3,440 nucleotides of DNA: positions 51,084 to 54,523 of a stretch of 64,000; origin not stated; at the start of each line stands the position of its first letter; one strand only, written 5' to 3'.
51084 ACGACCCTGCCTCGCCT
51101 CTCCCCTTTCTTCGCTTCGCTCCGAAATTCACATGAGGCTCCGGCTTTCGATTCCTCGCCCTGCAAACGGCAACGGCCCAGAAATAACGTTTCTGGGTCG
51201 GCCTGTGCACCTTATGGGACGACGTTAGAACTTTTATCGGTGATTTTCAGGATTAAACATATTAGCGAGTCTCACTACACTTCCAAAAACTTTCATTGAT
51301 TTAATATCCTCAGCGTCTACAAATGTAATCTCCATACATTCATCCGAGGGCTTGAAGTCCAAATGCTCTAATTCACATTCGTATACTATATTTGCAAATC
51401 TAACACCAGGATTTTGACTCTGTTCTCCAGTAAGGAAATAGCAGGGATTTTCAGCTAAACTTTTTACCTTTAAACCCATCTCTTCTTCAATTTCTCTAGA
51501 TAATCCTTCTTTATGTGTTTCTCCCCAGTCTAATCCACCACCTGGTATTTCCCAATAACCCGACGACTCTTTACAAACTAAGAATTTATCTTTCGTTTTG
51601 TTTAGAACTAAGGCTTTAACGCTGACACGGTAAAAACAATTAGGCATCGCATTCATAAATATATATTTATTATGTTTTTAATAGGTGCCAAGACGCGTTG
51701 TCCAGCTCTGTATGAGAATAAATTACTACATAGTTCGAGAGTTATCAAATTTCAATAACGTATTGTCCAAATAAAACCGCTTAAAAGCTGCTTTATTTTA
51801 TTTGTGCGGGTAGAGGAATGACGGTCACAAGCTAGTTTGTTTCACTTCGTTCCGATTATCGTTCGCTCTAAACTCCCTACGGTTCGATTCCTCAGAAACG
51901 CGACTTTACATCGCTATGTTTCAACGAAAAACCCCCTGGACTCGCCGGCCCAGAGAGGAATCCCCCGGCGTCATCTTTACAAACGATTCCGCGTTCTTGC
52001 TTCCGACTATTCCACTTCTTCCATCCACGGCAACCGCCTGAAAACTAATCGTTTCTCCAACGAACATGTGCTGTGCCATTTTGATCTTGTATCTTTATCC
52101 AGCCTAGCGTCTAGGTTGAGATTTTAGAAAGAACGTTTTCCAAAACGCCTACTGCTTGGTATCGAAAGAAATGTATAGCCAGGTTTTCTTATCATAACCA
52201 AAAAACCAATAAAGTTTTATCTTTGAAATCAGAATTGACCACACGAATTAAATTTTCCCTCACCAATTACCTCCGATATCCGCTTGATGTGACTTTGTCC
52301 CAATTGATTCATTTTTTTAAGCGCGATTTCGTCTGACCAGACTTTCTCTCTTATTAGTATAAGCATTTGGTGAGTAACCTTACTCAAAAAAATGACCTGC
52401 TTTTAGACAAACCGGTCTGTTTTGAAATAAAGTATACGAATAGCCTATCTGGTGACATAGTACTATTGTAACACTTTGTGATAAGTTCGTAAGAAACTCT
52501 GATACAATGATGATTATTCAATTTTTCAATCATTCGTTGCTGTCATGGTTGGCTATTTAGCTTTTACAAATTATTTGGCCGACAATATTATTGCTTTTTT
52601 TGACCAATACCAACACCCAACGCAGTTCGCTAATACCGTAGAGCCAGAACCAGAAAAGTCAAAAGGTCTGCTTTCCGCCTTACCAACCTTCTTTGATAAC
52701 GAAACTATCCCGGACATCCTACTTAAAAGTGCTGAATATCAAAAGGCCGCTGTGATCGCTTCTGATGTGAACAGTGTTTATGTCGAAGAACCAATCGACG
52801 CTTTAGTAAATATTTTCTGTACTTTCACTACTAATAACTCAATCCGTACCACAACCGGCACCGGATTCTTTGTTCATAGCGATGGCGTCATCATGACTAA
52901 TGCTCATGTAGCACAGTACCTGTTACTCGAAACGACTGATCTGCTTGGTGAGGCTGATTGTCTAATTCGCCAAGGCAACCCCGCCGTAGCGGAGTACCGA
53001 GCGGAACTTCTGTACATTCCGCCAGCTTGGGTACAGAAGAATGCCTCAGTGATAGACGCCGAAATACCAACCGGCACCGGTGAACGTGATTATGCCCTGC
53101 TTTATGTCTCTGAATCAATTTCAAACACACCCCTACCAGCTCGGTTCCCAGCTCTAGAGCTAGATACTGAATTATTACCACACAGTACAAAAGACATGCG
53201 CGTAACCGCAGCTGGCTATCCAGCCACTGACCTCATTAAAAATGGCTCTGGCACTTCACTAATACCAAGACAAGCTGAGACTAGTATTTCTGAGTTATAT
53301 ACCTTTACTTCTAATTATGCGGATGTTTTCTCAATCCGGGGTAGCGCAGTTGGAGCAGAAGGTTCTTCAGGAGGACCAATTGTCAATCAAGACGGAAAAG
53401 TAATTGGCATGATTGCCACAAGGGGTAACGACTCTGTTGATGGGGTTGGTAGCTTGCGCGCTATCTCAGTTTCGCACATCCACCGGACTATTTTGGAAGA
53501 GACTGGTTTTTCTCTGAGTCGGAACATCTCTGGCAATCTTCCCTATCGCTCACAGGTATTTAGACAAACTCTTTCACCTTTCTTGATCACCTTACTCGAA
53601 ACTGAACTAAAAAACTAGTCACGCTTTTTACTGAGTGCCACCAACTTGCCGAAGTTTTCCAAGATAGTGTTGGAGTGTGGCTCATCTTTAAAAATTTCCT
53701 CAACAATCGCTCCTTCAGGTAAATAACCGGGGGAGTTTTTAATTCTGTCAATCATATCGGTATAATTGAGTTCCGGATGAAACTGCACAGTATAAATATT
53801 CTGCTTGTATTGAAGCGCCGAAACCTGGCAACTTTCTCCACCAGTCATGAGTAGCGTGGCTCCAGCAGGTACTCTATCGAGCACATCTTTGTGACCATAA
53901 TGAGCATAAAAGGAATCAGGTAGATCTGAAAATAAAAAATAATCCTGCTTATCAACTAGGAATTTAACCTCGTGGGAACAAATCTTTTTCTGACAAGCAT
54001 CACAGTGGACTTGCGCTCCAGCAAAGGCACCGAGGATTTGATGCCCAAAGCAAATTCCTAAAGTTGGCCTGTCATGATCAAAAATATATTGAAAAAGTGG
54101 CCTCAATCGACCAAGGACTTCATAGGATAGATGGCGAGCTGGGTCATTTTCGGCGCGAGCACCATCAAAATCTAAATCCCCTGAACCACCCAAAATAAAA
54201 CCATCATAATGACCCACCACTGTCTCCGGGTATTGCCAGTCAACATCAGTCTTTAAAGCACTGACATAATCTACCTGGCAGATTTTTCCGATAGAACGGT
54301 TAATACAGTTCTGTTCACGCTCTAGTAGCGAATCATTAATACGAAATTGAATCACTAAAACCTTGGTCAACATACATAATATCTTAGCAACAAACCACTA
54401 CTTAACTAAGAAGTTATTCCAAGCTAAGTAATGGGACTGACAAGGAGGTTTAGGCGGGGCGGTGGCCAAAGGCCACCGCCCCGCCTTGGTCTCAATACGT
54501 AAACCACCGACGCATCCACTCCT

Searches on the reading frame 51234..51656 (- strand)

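Call 34: search_protein_families(library=pfam, proteins=[window:51234-51656:-], max_evalue=0.001)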
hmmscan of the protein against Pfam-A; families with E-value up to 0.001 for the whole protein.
window:51234-51656:- (140 aa): 1 family
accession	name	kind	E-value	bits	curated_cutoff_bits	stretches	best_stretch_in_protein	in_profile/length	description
PF00293.34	NUDIX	-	3.8e-15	56.5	21.1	1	9-118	2-118/134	NUDIX domain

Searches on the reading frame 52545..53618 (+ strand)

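Call 17: search_protein_families(library=pfam, proteins=[window:52545-53618:+], max_evalue=0.001)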
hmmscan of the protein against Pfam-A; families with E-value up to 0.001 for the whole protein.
window:52545-53618:+ (357 aa): 2 families
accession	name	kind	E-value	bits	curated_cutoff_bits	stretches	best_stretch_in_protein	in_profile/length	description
PF13365.12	Trypsin_2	-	4e-16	60.5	27.6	1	105-289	1-144/144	Trypsin-like peptidase domain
PF00089.32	Trypsin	-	7.3e-08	32.9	20.6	1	101-292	21-197/220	Trypsin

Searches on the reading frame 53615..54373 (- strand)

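Call 18: search_protein_families(library=pfam, proteins=[window:53615-54373:-], max_evalue=0.001)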
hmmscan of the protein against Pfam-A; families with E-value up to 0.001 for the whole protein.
window:53615-54373:- (252 aa): 2 families
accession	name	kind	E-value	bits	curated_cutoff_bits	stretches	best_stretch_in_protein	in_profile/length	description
PF00117.34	GATase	-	1.3e-19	71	22.8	1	92-206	63-177/190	Glutamine amidotransferase class-I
PF07722.19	Peptidase_C26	-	3.4e-06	27.4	20.5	1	43-201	46-219/219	Peptidase C26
